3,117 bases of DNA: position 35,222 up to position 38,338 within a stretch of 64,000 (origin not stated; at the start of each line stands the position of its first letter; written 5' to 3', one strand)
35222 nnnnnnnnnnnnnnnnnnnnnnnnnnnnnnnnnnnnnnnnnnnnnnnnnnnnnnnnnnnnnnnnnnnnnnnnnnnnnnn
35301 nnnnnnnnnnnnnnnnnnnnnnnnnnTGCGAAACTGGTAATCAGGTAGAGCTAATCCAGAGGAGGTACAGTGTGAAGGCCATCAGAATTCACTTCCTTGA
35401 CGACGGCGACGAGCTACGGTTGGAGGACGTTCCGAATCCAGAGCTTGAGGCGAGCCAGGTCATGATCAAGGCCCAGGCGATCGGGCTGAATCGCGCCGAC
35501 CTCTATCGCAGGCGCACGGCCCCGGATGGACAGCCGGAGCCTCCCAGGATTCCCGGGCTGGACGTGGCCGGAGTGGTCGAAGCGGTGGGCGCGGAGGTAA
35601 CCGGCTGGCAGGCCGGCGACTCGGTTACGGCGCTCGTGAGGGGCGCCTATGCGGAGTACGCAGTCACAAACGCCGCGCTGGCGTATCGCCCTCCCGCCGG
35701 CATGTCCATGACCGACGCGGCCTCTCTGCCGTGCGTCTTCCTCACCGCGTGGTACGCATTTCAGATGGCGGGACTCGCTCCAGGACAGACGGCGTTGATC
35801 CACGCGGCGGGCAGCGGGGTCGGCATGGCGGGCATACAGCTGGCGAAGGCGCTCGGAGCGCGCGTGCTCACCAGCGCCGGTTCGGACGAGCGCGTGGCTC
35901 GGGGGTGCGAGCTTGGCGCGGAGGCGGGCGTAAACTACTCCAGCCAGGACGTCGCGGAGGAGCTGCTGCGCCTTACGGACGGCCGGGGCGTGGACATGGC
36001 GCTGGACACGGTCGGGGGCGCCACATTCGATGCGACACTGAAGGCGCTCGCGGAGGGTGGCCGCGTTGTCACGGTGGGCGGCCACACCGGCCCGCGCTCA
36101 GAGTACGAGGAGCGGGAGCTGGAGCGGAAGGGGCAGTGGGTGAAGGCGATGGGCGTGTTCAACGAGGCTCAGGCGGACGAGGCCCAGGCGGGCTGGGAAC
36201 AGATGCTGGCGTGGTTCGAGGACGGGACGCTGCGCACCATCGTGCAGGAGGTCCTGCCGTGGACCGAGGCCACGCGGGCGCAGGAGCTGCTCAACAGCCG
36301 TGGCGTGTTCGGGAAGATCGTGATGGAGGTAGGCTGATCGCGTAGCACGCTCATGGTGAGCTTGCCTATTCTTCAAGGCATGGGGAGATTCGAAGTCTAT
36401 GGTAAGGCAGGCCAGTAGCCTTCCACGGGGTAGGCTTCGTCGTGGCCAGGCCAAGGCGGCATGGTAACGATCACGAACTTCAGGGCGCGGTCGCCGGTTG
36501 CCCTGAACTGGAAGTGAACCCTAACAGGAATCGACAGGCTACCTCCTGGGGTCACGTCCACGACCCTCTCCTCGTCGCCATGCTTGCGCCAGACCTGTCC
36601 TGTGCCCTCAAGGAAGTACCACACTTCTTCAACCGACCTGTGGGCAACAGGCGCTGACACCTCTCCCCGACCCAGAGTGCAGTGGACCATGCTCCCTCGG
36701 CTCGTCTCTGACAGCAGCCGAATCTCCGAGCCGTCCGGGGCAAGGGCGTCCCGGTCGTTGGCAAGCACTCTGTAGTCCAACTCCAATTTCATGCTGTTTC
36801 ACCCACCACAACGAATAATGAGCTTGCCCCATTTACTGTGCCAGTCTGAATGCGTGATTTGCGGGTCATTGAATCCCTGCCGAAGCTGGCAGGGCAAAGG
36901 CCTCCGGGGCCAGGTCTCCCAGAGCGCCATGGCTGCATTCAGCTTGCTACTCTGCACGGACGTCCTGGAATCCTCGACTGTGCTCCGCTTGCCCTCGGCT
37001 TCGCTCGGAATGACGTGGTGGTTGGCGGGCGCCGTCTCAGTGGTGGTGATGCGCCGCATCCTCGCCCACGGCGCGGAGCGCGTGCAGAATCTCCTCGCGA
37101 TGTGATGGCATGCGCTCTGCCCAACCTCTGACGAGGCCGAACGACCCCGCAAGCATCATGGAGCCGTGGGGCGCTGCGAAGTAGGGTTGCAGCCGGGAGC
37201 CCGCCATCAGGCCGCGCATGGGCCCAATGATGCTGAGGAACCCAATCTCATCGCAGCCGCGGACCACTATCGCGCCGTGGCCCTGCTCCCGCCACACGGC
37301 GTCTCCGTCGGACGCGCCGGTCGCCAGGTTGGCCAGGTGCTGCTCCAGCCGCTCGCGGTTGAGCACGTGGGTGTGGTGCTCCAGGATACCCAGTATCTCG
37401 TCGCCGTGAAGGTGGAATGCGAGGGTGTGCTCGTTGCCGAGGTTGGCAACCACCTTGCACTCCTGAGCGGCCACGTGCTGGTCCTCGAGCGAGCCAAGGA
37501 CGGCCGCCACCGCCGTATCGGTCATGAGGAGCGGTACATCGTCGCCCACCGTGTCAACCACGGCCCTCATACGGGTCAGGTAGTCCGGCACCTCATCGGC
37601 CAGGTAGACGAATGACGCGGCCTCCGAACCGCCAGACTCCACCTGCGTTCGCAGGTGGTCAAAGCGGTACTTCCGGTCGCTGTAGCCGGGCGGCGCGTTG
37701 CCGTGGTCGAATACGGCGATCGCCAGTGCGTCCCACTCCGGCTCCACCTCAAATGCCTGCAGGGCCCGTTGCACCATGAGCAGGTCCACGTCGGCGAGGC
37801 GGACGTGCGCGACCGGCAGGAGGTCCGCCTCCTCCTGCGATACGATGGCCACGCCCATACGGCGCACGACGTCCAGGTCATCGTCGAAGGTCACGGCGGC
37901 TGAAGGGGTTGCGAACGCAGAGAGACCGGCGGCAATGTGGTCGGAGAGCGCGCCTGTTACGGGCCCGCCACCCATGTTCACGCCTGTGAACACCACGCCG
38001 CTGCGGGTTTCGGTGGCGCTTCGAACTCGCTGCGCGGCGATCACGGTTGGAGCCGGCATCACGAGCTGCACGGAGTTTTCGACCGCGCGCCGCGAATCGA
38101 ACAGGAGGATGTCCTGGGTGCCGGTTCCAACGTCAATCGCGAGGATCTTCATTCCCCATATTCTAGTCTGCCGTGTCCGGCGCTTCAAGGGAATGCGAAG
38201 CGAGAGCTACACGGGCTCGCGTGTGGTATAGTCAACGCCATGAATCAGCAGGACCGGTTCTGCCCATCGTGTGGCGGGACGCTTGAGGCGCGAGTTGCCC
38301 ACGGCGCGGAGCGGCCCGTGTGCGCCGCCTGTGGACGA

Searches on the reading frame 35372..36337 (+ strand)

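Call 34: search_protein_families(library=pfam, proteins=[window:35372-36337:+], max_evalue=0.00001)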
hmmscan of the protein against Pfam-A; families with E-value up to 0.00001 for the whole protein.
window:35372-36337:+ (321 aa): 3 families
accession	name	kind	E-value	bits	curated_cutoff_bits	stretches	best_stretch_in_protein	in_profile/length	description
PF00107.32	ADH_zinc_N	-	1.4e-26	93.3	31.8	1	149-258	1-110/129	Zinc-binding dehydrogenase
PF13602.12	ADH_zinc_N_2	-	1.5e-24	87.8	27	1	181-317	1-133/134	Zinc-binding dehydrogenase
PF08240.17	ADH_N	-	8e-14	52.2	23.5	1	27-104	2-99/104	Alcohol dehydrogenase GroES-like domain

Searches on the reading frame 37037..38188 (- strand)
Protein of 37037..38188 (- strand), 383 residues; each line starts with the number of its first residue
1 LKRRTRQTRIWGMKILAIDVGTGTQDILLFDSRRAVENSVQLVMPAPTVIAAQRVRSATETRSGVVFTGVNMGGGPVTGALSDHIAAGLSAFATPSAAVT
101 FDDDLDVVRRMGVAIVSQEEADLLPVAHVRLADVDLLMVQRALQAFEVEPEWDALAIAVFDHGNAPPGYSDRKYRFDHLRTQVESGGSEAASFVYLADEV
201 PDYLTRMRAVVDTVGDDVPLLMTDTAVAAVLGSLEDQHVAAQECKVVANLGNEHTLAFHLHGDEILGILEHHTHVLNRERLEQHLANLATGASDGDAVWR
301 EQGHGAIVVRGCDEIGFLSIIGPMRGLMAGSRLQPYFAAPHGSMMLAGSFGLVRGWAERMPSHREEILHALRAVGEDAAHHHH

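Call 34: search_protein_families(library=pfam, proteins=[window:37037-38188:-], max_evalue=0.00001)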
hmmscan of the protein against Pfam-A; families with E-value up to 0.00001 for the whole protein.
window:37037-38188:- (383 aa): 1 family
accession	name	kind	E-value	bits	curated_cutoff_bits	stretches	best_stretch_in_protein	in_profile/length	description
PF08735.15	DUF1786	-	6.8e-68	229.2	25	1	72-325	1-250/252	Putative pyruvate format-lyase activating enzyme (DUF1786)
